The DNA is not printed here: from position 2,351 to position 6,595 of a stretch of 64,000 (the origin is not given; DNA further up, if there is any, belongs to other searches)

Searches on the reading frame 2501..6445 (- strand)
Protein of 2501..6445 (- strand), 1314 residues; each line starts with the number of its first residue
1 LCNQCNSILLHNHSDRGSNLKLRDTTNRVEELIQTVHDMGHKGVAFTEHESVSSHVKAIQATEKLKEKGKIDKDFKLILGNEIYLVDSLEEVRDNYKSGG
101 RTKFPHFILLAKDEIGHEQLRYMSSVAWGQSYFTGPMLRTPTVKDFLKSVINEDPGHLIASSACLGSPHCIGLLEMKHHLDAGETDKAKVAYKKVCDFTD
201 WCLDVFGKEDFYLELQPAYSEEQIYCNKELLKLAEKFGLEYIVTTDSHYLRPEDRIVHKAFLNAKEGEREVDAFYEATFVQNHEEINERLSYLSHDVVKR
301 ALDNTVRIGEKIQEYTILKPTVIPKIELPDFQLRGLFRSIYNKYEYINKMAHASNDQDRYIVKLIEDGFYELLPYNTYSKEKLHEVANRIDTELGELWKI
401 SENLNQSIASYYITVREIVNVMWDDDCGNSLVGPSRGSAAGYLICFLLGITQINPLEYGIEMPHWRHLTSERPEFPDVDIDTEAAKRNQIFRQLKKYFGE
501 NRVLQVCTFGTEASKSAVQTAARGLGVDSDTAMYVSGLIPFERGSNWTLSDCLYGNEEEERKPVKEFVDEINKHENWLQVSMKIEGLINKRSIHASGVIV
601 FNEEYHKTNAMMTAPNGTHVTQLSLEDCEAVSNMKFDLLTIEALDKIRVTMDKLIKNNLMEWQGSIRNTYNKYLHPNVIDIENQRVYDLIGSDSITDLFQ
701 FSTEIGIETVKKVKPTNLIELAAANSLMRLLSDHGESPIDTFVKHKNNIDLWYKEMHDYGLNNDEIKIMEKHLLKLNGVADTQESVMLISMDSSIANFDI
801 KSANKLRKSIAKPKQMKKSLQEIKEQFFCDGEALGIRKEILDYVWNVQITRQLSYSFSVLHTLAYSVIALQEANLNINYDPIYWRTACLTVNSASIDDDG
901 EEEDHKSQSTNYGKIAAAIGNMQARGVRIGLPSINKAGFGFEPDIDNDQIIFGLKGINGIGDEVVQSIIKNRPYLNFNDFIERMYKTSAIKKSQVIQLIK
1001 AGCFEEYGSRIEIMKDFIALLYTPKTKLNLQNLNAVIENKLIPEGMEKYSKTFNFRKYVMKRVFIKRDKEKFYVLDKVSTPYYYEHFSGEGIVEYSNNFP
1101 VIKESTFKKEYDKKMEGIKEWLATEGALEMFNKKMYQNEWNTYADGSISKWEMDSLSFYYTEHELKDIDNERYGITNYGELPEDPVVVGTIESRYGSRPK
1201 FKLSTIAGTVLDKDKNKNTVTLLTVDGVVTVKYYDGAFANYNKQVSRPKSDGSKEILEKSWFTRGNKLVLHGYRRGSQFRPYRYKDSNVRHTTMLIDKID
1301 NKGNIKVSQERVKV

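Call 12: search_dna_similar(query=window:2501-6445:-, collection=phages, mode=protein, max_rows=15)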
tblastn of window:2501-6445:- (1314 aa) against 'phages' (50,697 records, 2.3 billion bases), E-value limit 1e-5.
Records with a match: 1432; places in all: 1439; records where one place covers at least 80% of the query: 143.
Best place of each record, by identity: <60% 1432.
By first word of the organism name: Pseudomonas 302; Mycobacterium 282; Streptomyces 211; Gordonia 132; Bacillus 99; Staphylococcus 48; Bacteriophage 46; Microbacterium 36; Escherichia 31; Rhodococcus 22; and 57 more.
By host as written in the record: Mycobacterium smegmatis mc2 155 204; Pseudomonas aeruginosa 118; - 103; Pseudomonas aeruginosa PAO1 86; Streptomyces griseus ATCC 10137 81; Gordonia terrae 3612 65; Streptomyces lividans JI 1326 44; Mycobacterium smegmatis mc#155 37; and 239 more.
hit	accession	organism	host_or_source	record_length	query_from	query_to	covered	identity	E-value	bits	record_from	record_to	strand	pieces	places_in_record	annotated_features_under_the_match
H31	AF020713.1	Bacillus phage SPBc2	-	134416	8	1314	99%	55.1%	0e+0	1513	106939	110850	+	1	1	yorL: putative DNA polymerase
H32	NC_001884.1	Bacillus phage SPBc2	Bacillus subtilis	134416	8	1314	99%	55.1%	0e+0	1513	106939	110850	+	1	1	yorL: DNA polymerase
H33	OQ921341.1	Bacillus phage SPbetaL1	Bacillus subtilis BEST7003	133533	8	1314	99%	55.0%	0e+0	1508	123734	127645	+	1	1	hypothetical protein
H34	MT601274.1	Bacillus phage vB_BsuS-Goe13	Bacillus subtilis Delta6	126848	8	1314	99%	55.0%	0e+0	1508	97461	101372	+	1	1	yorL: putative DNA polymerase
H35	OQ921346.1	Bacillus phage SPbetaL6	Bacillus subtilis BEST7003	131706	8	1314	99%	55.0%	0e+0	1503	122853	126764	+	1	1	hypothetical protein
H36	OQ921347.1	Bacillus phage SPbetaL7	Bacillus subtilis BEST7003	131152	8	1314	99%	55.0%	0e+0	1503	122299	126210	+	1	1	hypothetical protein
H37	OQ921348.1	Bacillus phage SPbetaL8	Bacillus subtilis BEST7003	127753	11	1314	99%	55.2%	0e+0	1509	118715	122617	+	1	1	hypothetical protein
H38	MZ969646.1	Bacillus phage BUCT082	Bacillus subtilis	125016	11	1314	99%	55.2%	0e+0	1504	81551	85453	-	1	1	DNA polymerase III subunit alpha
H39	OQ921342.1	Bacillus phage SPbetaL2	Bacillus subtilis BEST7003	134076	8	1314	99%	54.9%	0e+0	1504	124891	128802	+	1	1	hypothetical protein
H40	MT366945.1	Bacillus phage phi3Ts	Bacillus subtilis subsp. subtilis str. ...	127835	8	1314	99%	54.9%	0e+0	1504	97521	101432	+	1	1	putative DNA polymerase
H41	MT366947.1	Bacillus phage Hyb2phi3Ts-SPbeta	Bacillus subtilis subsp. subtilis str. ...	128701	8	1314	99%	54.9%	0e+0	1504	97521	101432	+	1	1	putative DNA polymerase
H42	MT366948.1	Bacillus phage Hyb3phi3Ts-SPbeta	Bacillus subtilis subsp. subtilis str. ...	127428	8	1314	99%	54.9%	0e+0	1504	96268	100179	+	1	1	putative DNA polymerase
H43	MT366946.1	Bacillus phage Hyb1phi3Ts-SPbeta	Bacillus subtilis subsp. subtilis str. ...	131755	8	1314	99%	54.9%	0e+0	1504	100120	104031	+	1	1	putative DNA polymerase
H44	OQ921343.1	Bacillus phage SPbetaL3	Bacillus subtilis BEST7003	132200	8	1314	99%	54.9%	0e+0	1504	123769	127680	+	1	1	hypothetical protein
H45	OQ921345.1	Bacillus phage SPbetaL5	Bacillus subtilis BEST7003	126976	8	1314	99%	54.9%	0e+0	1504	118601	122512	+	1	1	hypothetical protein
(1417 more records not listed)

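Call 13: get_annotated_region(hit=H32, flank=7000)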
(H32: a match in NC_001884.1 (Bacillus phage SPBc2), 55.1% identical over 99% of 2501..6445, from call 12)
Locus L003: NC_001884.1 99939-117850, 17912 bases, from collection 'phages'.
description: Bacillus phage SPBc2, complete genome.
organism: Bacillus phage SPBc2 (NCBI taxid 2932878)
taxonomy: Viruses; Duplodnaviria; Heunggongvirae; Uroviricota; Caudoviricetes; Spbetavirus; Spbetavirus SPbeta
host: Bacillus subtilis; source: -; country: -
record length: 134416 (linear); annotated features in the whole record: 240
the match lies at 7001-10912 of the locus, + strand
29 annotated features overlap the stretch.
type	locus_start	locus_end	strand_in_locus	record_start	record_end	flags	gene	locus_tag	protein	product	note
CDS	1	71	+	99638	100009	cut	yorE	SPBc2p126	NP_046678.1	hypothetical protein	-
CDS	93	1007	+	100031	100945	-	yorF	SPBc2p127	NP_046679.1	hypothetical protein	-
CDS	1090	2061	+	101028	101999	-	yorG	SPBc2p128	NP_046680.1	Sak4-like ssDNA annealing protein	-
stem_loop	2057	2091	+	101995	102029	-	-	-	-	-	-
CDS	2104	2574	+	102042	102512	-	yorH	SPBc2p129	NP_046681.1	hypothetical protein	-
CDS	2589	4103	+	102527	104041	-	yorI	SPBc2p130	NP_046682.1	replicative DNA helicase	-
CDS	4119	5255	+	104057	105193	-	yorJ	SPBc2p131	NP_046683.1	hypothetical protein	-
CDS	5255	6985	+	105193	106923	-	yorK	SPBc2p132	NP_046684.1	RecJ-like ssDNA exonuclease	-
CDS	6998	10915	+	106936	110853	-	yorL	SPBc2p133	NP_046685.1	DNA polymerase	-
CDS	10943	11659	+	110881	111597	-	yorM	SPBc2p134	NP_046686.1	3D domain-containing protein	similar to C-moiety of B. subtilis YabE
CDS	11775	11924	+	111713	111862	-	yorN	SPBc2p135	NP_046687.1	hypothetical protein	-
CDS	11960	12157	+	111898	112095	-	yorO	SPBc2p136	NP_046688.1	hypothetical protein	-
CDS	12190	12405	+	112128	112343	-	yorP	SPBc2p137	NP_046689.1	YorP family protein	-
CDS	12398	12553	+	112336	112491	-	yorQ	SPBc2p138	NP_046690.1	hypothetical protein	-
CDS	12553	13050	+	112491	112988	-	yorR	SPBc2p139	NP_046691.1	thymidylate kinase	-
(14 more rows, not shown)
